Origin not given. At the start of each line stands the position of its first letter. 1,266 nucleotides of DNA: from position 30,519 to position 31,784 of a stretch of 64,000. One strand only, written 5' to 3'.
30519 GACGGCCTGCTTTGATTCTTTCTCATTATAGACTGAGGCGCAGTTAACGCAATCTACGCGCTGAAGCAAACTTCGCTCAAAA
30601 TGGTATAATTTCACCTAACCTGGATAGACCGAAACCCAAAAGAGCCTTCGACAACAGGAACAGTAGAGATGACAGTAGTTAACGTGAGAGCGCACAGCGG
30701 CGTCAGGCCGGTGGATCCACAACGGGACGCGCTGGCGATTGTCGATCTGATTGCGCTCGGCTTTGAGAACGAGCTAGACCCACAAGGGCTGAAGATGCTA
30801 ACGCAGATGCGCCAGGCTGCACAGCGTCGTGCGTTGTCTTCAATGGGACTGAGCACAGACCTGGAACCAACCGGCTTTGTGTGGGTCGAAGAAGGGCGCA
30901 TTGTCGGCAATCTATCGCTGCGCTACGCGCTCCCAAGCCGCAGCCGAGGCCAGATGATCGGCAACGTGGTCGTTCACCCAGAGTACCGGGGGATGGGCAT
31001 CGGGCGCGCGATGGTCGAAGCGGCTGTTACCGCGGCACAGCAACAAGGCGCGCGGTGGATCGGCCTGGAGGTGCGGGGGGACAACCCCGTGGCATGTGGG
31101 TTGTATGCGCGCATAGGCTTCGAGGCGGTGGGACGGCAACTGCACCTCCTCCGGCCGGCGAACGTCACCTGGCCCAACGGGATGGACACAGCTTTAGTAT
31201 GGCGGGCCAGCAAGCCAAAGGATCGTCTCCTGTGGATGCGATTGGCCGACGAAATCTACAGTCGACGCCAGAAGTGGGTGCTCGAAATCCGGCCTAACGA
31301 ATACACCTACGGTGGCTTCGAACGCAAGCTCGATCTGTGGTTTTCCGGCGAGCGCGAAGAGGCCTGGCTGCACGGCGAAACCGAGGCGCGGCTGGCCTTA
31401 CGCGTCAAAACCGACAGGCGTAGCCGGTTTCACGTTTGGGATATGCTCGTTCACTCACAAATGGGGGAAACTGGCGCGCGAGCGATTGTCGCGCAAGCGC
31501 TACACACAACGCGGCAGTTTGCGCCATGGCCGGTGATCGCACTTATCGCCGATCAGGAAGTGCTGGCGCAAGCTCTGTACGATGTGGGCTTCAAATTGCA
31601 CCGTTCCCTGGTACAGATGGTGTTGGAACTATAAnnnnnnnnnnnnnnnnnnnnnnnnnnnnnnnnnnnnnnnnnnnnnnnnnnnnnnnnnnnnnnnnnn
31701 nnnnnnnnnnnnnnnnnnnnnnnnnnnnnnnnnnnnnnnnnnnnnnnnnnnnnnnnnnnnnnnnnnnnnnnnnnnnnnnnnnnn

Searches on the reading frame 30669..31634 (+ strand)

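Call 78: search_protein_families(library=ncbifam, proteins=[window:30669-31634:+], max_evalue=0.001)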
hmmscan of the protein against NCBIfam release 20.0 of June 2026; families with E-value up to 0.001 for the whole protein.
window:30669-31634:+ (321 aa): 16 families
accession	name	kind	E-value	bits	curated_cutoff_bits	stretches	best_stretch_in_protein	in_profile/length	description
TIGR01575.1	rimI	equivalog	4.6e-14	52.7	86.4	1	95-156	56-117/132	ribosomal protein S18-alanine N-acetyltransferase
NF002959.0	PRK03624.1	equivalog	5.4e-09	35.9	124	1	93-153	72-131/147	GNAT family acetyltransferase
NF007025.1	PRK09491.1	equivalog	1.2e-07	31.8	173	1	99-155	67-123/145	ribosomal protein S18-alanine N-acetyltransferase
NF007807.0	PRK10514.1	equivalog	4.4e-07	29.9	134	1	95-156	71-127/147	acetyltransferase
NF000359.1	sat3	exception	1.2e-06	28.7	360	1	94-179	95-177/180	streptothricin N-acetyltransferase Sat3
TIGR03448.1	mycothiol_MshD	equivalog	1.6e-06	27.6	163.1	1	78-160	58-132/294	mycothiol synthase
NF000487.1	stat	exception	3.5e-06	26.7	420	1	94-157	104-167/189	streptothricin N-acetyltransferase STAT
TIGR03103.1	trio_acet_GNAT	equivalog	4.8e-06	25.4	569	1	76-154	134-215/547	N-acetylglutaminylglutamine synthetase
NF000360.1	sat4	exception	1.5e-05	25.2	380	1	71-153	76-155/180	streptothricin N-acetyltransferase Sat4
NF040503.1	resist_ArsN1a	equivalog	1.6e-05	24.7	170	1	99-156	81-138/159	arsinothricin resistance N-acetyltransferase ArsN1 family A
NF007853.0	PRK10562.1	equivalog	5.4e-05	23.5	125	1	69-158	50-127/146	N-acetyltransferase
NF000358.1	sat2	exception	6e-05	22.9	360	1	96-160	85-149/174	streptothricin N-acetyltransferase Sat2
NF008212.0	PRK10975.1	equivalog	6.6e-05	22.8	219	1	74-152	146-221/232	dTDP-4-amino-4,6-dideoxy-D-galactose acyltransferase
NF040501.1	resist_ArsN2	equivalog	7.2e-05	22.4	125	1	49-156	7-106/133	arsenic resistance N-acetyltransferase ArsN2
TIGR02406.1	ectoine_EctA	equivalog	0.00014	21.9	120.6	0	62-148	34-120/157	diaminobutyrate acetyltransferase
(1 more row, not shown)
